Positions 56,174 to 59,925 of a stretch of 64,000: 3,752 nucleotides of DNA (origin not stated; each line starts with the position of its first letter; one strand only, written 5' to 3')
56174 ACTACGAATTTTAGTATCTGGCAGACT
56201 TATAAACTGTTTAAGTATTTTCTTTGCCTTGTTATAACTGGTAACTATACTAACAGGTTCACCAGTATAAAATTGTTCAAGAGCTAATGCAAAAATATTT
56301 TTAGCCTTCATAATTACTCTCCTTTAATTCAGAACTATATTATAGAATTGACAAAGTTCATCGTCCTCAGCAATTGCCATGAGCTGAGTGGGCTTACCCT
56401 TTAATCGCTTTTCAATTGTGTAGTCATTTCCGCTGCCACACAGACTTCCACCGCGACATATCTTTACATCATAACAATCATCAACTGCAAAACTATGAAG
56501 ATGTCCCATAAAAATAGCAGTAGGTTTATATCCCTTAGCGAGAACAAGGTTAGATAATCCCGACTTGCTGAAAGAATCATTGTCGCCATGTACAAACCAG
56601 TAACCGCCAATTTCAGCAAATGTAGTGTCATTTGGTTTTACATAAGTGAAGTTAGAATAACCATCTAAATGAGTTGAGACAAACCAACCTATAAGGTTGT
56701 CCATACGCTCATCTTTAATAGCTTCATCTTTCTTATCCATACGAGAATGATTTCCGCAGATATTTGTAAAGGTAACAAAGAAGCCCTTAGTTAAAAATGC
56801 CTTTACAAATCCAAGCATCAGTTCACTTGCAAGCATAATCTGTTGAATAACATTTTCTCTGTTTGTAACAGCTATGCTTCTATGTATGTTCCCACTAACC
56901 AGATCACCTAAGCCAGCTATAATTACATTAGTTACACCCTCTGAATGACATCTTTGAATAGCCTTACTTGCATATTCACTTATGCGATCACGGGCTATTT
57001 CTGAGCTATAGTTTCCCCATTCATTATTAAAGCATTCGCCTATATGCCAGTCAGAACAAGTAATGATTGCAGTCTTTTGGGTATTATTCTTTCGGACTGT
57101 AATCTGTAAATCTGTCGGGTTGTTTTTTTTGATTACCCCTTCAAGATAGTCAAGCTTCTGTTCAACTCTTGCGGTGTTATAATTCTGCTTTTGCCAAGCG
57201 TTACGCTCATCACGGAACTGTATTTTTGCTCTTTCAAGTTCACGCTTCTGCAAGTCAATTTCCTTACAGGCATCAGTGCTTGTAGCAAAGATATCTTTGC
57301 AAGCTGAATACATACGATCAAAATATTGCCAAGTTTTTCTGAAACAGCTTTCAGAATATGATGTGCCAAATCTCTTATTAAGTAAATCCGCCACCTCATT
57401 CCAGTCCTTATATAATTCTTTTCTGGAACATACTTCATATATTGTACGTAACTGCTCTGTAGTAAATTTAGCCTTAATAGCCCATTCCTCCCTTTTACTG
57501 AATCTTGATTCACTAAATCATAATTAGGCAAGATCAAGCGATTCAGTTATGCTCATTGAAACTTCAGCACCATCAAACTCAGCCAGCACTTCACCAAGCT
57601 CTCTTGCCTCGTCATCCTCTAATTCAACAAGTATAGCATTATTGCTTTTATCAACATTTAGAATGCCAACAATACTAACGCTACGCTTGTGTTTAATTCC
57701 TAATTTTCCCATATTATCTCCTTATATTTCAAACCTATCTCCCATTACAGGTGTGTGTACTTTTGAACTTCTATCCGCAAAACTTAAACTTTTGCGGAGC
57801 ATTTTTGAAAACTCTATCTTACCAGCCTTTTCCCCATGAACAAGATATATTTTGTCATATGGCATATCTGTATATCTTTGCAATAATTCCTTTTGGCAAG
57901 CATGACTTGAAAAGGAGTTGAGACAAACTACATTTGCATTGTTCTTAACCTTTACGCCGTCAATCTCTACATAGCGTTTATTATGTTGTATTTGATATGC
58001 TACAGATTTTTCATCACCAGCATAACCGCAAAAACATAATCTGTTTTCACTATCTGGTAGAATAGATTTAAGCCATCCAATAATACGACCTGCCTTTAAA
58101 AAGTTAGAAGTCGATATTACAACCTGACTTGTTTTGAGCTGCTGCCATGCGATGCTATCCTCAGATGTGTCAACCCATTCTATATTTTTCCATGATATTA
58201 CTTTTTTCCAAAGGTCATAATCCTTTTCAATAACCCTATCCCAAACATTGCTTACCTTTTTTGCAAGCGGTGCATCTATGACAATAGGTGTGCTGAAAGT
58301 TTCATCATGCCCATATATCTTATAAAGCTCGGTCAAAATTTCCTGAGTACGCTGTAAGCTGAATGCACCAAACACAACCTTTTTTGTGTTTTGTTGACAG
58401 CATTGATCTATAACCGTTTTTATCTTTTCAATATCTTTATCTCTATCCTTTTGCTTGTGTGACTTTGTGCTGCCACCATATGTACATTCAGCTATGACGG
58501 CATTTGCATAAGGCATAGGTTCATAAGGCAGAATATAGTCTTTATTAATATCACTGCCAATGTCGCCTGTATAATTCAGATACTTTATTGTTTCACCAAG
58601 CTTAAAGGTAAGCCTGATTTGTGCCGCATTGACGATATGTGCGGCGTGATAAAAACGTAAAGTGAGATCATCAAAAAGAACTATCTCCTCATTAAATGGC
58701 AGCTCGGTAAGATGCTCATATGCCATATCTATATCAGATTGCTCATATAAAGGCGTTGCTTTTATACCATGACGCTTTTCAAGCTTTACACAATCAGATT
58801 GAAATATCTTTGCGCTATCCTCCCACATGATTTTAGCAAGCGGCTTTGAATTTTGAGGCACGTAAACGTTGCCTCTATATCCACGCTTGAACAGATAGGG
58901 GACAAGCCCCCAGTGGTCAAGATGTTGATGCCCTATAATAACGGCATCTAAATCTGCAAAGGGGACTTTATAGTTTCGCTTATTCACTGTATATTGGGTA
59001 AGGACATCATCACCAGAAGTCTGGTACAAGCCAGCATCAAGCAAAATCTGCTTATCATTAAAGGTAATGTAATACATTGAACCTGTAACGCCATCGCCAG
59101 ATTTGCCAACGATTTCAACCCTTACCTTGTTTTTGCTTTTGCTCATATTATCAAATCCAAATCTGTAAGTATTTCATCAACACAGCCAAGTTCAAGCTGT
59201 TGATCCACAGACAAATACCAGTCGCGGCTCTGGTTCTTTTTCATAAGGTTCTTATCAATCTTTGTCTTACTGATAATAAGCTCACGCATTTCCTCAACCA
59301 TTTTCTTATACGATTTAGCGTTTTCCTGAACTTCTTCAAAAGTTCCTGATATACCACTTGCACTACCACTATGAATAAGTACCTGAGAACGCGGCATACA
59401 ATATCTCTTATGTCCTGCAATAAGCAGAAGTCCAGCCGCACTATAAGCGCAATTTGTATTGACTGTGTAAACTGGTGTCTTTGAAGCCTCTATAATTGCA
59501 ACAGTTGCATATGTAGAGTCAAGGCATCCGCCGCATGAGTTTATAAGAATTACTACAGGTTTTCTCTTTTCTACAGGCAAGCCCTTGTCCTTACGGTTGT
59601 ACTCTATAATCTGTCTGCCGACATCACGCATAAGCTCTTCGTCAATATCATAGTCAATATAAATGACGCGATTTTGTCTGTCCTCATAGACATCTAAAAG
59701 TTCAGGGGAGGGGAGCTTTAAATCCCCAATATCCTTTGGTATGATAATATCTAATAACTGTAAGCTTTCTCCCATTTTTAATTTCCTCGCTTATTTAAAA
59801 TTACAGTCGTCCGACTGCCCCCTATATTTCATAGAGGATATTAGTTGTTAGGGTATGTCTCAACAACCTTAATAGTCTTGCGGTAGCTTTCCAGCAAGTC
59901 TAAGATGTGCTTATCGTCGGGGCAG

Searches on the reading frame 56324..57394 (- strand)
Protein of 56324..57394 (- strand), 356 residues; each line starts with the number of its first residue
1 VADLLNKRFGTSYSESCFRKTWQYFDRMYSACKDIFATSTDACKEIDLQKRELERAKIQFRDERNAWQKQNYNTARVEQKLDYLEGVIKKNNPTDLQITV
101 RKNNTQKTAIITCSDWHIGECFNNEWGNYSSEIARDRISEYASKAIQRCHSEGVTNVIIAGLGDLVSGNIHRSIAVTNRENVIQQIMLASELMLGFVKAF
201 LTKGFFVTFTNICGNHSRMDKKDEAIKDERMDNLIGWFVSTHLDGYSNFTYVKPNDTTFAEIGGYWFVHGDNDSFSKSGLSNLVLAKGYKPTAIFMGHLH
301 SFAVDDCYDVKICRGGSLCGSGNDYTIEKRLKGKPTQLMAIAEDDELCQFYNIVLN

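Call 15: search_protein_families(library=phrogs, proteins=[window:56324-57394:-], max_evalue=0.00001)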
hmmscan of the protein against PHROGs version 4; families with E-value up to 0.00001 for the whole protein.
window:56324-57394:- (356 aa): 2 families
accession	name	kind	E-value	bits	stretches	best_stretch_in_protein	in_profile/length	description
phrog_284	-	DNA, RNA and nucleotide metabolism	3.4e-52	178.7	1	13-355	32-394/398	exonuclease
phrog_704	-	DNA, RNA and nucleotide metabolism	1.2e-08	35.5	1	74-218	100-253/390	DNA repair exonuclease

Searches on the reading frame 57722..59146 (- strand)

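Call 14: search_protein_families(library=phrogs, proteins=[window:57722-59146:-], max_evalue=0.00001)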
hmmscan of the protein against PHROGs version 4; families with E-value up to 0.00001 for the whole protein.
window:57722-59146:- (474 aa): 1 family
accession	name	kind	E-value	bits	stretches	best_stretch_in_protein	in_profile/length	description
phrog_36352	-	unknown function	4.1e-81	274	1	3-457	6-478/562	-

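Call 64: search_protein_families(library=pfam, proteins=[window:57722-59146:-], max_evalue=0.001)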
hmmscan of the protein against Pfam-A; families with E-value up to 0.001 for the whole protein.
window:57722-59146:- (474 aa): 4 families
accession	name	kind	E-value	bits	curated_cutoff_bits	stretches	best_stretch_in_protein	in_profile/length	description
PF10996.14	Beta-Casp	-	4.4e-14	53.5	27.7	1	267-377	1-112/120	Beta-Casp domain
PF07521.17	RMMBL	-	3.1e-07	30.7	21.6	1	403-452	5-54/63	Zn-dependent metallo-hydrolase RNA specificity domain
PF00753.33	Lactamase_B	-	3.8e-06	27.4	22.7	1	19-118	3-96/196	Metallo-beta-lactamase superfamily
PF16661.11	Lactamase_B_6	-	0.0003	20.6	27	1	27-175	2-145/193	Metallo-beta-lactamase superfamily domain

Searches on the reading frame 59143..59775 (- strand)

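Call 64: search_protein_families(library=pfam, proteins=[window:59143-59775:-], max_evalue=0.001)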
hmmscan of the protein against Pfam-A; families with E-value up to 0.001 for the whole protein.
window:59143-59775:- (210 aa): 1 family
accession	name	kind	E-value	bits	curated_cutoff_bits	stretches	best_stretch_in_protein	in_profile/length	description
PF00574.28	CLP_protease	-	1.9e-25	90.2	20.2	1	34-204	15-180/182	Clp protease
